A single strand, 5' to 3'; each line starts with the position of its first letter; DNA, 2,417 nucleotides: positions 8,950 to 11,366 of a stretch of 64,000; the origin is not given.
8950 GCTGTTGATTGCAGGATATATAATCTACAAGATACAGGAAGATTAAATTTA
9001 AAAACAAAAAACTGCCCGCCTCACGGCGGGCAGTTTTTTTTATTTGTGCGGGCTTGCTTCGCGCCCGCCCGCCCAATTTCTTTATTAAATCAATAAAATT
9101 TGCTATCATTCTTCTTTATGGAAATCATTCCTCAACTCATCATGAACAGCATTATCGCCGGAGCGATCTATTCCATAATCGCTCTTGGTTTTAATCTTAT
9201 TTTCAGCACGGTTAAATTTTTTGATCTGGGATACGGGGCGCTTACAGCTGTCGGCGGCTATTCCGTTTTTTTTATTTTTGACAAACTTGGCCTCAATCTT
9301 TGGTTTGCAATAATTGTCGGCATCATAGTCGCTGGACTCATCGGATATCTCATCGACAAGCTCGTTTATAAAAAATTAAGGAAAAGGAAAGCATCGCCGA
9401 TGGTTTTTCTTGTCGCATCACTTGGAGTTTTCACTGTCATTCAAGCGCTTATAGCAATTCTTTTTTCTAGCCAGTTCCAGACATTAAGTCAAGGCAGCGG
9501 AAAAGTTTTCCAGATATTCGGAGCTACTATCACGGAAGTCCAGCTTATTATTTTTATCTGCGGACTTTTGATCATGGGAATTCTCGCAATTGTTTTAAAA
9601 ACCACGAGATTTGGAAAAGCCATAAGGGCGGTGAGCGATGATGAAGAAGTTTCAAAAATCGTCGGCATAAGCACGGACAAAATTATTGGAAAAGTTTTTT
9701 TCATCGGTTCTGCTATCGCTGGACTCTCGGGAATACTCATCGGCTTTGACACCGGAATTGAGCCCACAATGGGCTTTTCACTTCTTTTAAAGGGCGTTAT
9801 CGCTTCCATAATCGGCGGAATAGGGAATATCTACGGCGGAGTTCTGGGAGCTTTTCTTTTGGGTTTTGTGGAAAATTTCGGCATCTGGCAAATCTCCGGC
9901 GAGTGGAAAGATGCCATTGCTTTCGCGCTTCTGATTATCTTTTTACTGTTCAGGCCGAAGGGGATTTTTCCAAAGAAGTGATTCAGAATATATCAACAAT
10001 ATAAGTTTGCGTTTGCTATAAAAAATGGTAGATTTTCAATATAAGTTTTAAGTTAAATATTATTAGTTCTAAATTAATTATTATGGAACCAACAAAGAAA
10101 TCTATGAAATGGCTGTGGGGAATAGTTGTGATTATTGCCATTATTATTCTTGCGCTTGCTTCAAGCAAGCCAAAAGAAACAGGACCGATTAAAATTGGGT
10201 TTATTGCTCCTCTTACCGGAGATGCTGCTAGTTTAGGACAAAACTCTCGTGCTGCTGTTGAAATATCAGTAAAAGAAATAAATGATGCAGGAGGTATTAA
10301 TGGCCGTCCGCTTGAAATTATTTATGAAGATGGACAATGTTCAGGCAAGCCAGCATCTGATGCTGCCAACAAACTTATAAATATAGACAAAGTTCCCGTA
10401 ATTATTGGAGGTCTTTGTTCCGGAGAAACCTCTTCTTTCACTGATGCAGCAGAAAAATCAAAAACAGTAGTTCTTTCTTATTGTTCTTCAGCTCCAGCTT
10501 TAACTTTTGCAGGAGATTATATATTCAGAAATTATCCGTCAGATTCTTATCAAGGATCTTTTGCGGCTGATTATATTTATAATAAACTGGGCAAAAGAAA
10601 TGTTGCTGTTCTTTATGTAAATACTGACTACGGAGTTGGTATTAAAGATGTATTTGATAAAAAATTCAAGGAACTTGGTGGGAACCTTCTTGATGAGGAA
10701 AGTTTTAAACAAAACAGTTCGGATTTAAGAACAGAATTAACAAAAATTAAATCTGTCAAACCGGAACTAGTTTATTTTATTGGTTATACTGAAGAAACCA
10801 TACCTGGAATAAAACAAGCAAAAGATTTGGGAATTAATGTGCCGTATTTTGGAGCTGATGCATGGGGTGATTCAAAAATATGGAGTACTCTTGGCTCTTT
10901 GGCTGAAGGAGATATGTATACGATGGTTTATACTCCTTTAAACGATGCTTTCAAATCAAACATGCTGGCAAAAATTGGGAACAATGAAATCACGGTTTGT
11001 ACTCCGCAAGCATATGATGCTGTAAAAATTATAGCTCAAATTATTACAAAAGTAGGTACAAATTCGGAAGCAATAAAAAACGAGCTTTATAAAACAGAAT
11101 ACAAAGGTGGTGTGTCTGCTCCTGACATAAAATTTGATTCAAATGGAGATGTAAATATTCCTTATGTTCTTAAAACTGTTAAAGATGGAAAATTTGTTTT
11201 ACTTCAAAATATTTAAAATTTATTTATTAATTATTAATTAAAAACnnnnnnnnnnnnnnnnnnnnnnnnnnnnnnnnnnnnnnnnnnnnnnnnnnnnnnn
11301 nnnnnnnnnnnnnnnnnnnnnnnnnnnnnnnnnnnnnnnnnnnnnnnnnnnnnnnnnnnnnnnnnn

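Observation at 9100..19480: A Liv-type ABC importer has six paralogous anchored solute-binding proteins interleaved with its permease and ATPase genes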

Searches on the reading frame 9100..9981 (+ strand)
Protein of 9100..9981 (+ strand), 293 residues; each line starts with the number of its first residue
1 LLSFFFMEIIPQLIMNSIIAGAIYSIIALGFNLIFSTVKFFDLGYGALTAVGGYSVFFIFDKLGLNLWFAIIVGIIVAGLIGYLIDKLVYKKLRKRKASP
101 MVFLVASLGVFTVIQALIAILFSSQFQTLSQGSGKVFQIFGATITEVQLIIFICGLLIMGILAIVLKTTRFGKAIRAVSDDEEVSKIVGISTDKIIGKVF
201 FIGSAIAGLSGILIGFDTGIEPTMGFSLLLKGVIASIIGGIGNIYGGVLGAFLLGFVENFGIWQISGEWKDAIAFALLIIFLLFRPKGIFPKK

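Call 3: search_protein_families(library=pfam, proteins=[window:9100-9981:+])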
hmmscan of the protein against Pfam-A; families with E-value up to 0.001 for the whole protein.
window:9100-9981:+ (293 aa): 1 family
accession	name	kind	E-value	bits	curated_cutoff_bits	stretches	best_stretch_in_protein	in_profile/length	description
PF02653.21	BPD_transp_2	-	1.8e-44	152.3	26.8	1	14-282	2-269/269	Branched-chain amino acid transport system / permease component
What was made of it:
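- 9118..9981 (+): livH-type permease. The ORF opens at a TTG at 9100, but the probable start is the ATG at 9118. Pfam BPD_transp_2, E 1.8e-44 (call 3).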

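Call 4: search_protein_families(library=ncbifam, proteins=[window:9100-9981:+])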
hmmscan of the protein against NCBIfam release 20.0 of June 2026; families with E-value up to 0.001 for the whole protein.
window:9100-9981:+ (293 aa): 11 families
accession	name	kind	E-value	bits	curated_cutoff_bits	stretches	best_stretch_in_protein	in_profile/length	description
TIGR03409.1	urea_trans_UrtB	equivalog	4.3e-39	134.9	250.3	1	14-293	4-289/291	urea ABC transporter permease subunit UrtB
NF008011.0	PRK10740.1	equivalog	8.9e-39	133.9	379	1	12-290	10-300/308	high-affinity branched-chain amino acid ABC transporter permease LivH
TIGR03622.1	urea_t_UrtB_arc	equivalog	1.1e-24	87.3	374.25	1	22-289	12-276/284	urea ABC transporter, permease protein UrtB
NF008450.0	PRK11301.1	subfamily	1.1e-12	48.1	366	2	132-292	243-408/418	high-affinity branched-chain amino acid ABC transporter permease LivM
TIGR03408.1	urea_trans_UrtC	equivalog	5.2e-11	42.8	296.2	1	66-289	87-310/313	urea ABC transporter permease subunit UrtC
NF007067.0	PRK09512.1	equivalog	2.2e-08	33.7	398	1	14-278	46-309/321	ribose ABC transporter permease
NF040906.3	GguB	equivalog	1.1e-07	31.4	450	1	143-279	220-363/375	multiple monosaccharide ABC transporter permease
NF008630.0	PRK11618.1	equivalog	1.5e-06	27.7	363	1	12-284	34-308/331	galactofuranose ABC transporter, permease protein YjfF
NF008441.0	PRK11285.1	equivalog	6.3e-06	25.5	378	1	24-259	66-296/333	L-arabinose ABC transporter permease AraH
NF011961.0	PRK15432.1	equivalog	1.8e-05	24.1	388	1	21-284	44-303/344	autoinducer 2 ABC transporter permease LsrC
TIGR03727.1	urea_t_UrtC_arc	equivalog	2.5e-05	23.4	575.55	1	126-291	170-339/369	urea ABC transporter, permease protein UrtC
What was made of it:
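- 9118..9981 (+): Closest NCBIfam models are LivH and UrtB, both below their curated cut-offs (call 4).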

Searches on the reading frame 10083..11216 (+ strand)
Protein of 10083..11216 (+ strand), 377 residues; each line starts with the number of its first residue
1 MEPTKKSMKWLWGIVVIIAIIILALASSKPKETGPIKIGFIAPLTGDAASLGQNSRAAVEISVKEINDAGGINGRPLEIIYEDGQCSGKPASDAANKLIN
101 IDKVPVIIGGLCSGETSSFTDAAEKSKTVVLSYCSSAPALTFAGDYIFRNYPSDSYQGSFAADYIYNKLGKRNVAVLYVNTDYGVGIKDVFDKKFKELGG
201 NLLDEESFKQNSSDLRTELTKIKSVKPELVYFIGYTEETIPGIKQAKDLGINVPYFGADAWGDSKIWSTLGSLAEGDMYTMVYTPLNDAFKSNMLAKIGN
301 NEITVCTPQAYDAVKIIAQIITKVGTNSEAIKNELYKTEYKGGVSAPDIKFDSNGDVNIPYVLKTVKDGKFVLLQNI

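Call 3: search_protein_families(library=pfam, proteins=[window:10083-11216:+])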
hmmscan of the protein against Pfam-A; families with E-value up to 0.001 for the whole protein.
window:10083-11216:+ (377 aa): 3 families
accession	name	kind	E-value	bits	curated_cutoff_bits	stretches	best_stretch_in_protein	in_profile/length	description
PF13458.12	Peripla_BP_6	-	1.4e-57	196.4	31.7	1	35-369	1-342/343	Periplasmic binding protein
PF01094.35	ANF_receptor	-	6.7e-31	108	25.4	1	56-366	3-350/353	Receptor family ligand binding region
PF13433.12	Peripla_BP_5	-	1.5e-22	80.6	27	1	36-375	1-346/363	Periplasmic binding protein domain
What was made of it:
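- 10083..11216 (+): SBP1. It keeps the LivJ-like amino-acid recognition set: S79, S102, Y150, Y202 and D226, plus the Cys53/Cys78 pair. Peripla_BP_6, E 1.4e-57 (call 3).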

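Call 4: search_protein_families(library=ncbifam, proteins=[window:10083-11216:+])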
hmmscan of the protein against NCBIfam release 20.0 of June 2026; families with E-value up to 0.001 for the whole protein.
window:10083-11216:+ (377 aa): 3 families
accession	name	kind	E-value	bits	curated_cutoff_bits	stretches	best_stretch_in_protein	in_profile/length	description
NF011933.0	PRK15404.1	subfamily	1.2e-45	156.2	477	1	17-358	10-351/370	high-affinity branched-chain amino acid ABC transporter substrate-binding protein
TIGR03407.1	urea_ABC_UrtA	exception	1e-17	64.1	492.75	1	36-371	1-345/361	urea ABC transporter substrate-binding protein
TIGR03669.1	urea_ABC_arch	equivalog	8.2e-15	54.7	494.8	1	36-326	1-295/375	urea ABC transporter substrate-binding protein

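Call 8: search_solved_structures(query=window:10083-11216:+, show_alignments=1, max_evalue=1e-10)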
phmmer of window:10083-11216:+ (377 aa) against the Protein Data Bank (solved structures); distinct sequences matched with E-value up to 1e-10: 28.
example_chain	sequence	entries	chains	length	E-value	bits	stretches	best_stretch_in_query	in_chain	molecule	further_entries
4n0q_A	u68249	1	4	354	4.5e-31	111.6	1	35-372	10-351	Leu/Ile/Val-binding protein homolog 3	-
4gnr_A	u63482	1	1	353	8.1e-31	110.7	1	34-371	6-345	ABC transporter substrate-binding protein-branched chain amino acid transport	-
3td9_A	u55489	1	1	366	2.2e-29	106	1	36-370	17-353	Branched chain amino acid ABC transporter, periplasmic amino acid-binding protein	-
1z15_A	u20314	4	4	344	1.3e-27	100.2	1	36-280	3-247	Leu/Ile/Val-binding protein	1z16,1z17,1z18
2lbp_A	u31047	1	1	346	2.9e-27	99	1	36-295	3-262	LEUCINE-BINDING PROTEIN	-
2liv_A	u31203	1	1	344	4.5e-27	98.4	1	36-280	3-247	LEUCINE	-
1usg_A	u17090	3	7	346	3.5e-26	95.5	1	36-295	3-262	LEUCINE-SPECIFIC BINDING PROTEIN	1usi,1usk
4nqr_A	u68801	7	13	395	6.3e-26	94.6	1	31-335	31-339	Amino acid/amide ABC transporter substrate-binding protein, HAAT family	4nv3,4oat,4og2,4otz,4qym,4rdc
4obb_A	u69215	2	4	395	3.1e-25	92.3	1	31-335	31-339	Amino acid/amide ABC transporter substrate-binding protein, HAAT family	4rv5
8z0g_A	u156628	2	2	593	5.8e-24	88.2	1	44-280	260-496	Leu/Ile/Val-binding protein,Leu/Ile/Val-binding protein,mNeonGreen | NeIle,Leu/Ile/Val-binding protein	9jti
3ip5_A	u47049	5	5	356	1.8e-23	86.5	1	38-375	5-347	ABC transporter, substrate binding protein (Amino acid)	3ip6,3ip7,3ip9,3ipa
3ipc_A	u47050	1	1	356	2.7e-23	86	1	38-375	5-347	ABC transporter, substrate binding protein (Amino acid)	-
4mlc_A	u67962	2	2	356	1.7e-18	70.1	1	49-374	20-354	Extracellular ligand-binding receptor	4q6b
3hut_A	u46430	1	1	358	2e-18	70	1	37-354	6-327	putative branched-chain amino acid ABC transporter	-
8tg1_A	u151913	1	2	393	5e-17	65.4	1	27-369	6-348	Extracellular ligand-binding receptor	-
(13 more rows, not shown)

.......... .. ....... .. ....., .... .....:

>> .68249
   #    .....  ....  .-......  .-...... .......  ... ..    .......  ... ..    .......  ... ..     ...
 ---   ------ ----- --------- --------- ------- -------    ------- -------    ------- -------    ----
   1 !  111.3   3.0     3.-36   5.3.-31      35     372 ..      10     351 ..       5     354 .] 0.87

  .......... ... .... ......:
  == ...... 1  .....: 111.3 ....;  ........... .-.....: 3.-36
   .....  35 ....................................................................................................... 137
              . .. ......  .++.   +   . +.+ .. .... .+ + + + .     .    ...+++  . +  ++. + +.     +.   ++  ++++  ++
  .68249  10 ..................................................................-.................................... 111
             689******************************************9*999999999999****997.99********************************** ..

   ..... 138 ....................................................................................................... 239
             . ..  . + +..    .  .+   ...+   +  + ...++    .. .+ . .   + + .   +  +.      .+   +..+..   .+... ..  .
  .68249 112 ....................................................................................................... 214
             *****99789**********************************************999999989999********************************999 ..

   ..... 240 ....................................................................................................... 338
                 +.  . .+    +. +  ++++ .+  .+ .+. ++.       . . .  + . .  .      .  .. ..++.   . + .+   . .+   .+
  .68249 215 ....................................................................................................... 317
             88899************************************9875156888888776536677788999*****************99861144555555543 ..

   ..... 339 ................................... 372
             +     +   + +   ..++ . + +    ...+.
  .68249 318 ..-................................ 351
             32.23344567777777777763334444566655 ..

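Call 14: search_solved_structures(query=window:10083-11216:+, show_alignments=5, max_evalue=1e-26)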
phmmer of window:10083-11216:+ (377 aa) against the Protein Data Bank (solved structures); distinct sequences matched with E-value up to 1e-26: 6.
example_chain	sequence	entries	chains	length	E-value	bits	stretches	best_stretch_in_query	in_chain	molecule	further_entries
4n0q_A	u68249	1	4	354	4.5e-31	111.6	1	35-372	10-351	Leu/Ile/Val-binding protein homolog 3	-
4gnr_A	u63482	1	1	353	8.1e-31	110.7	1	34-371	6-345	ABC transporter substrate-binding protein-branched chain amino acid transport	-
3td9_A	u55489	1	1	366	2.2e-29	106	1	36-370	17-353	Branched chain amino acid ABC transporter, periplasmic amino acid-binding protein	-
1z15_A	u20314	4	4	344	1.3e-27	100.2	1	36-280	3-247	Leu/Ile/Val-binding protein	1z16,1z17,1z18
2lbp_A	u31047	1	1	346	2.9e-27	99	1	36-295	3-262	LEUCINE-BINDING PROTEIN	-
2liv_A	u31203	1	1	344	4.5e-27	98.4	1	36-280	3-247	LEUCINE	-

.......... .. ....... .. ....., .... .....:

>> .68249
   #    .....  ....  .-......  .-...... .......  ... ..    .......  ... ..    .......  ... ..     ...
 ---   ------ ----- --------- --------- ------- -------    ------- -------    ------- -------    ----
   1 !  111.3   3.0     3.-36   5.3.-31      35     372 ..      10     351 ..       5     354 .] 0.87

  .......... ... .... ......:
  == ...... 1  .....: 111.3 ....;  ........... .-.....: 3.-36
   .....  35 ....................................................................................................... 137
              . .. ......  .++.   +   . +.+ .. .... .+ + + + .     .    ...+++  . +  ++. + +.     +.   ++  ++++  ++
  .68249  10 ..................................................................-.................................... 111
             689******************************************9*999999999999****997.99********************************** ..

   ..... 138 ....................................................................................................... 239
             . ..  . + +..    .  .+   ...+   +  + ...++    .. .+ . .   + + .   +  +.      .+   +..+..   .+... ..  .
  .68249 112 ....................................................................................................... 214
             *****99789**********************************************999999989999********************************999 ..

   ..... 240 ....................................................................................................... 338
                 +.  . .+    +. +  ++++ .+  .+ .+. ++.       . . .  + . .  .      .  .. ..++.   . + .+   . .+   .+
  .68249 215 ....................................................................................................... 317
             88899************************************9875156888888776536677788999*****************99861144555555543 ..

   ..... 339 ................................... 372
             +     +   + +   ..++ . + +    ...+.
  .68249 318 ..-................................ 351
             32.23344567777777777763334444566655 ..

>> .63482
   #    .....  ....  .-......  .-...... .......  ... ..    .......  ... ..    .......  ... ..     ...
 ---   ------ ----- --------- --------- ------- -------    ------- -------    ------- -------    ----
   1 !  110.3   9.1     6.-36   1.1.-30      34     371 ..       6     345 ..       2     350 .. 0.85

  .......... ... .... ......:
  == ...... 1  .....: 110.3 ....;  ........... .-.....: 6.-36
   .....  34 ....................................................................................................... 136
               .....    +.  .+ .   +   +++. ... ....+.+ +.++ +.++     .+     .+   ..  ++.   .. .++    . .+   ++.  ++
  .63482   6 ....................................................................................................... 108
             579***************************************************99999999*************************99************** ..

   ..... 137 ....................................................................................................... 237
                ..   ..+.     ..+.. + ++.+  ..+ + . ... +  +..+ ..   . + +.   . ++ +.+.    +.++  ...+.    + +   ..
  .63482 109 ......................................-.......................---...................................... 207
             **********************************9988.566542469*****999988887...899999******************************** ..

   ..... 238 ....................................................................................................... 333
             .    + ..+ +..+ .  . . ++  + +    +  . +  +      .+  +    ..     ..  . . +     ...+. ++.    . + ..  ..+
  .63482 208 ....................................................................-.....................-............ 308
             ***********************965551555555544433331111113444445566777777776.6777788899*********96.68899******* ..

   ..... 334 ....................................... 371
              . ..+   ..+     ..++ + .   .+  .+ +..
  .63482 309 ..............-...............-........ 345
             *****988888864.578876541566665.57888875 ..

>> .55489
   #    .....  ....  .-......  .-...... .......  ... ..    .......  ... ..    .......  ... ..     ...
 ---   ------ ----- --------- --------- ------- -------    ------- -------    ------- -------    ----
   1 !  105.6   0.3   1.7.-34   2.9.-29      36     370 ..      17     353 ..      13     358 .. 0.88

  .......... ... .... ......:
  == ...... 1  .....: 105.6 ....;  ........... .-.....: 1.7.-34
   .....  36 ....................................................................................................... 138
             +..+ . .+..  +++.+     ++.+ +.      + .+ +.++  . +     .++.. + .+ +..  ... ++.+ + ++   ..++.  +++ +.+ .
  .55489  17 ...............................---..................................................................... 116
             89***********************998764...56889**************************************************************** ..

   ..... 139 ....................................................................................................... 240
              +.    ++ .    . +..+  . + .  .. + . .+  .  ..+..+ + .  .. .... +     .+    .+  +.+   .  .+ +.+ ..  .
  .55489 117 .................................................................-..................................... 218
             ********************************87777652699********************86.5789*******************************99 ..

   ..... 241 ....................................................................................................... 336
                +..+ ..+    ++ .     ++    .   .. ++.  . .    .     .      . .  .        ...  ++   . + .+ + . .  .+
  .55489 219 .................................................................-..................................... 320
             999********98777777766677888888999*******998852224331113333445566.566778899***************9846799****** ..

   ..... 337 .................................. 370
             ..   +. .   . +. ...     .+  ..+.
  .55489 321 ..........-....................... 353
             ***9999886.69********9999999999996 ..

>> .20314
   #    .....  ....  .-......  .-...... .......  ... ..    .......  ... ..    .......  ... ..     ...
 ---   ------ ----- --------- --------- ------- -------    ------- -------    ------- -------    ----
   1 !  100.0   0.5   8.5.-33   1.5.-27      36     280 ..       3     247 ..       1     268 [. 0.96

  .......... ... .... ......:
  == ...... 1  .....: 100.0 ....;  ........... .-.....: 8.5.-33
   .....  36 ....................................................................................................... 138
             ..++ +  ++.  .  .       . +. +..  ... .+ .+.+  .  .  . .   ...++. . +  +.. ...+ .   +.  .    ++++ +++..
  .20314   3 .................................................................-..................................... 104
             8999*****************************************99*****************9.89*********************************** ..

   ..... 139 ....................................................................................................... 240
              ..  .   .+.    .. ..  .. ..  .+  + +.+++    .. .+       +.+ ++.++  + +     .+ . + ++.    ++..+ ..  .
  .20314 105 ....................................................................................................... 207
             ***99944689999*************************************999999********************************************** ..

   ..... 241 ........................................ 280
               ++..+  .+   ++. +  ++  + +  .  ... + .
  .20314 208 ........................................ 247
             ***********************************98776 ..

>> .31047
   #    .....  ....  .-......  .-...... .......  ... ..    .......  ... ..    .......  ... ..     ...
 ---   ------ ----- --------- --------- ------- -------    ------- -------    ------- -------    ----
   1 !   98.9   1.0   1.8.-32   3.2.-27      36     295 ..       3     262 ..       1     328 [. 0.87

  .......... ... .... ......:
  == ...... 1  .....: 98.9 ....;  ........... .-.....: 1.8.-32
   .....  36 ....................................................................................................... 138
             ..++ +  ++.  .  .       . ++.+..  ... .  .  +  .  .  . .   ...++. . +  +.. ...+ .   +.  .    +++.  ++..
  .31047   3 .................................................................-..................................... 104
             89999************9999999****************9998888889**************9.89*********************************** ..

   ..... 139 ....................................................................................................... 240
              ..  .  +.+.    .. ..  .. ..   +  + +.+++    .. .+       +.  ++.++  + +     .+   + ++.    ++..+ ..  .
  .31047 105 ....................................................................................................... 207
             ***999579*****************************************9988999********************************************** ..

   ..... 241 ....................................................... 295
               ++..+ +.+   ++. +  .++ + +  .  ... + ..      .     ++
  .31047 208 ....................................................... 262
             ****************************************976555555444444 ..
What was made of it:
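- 10083..11216 (+): Best PDB matches are 4n0q (L-Leu complex), 4gnr, 3td9 and LivJ (calls 8, 14).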
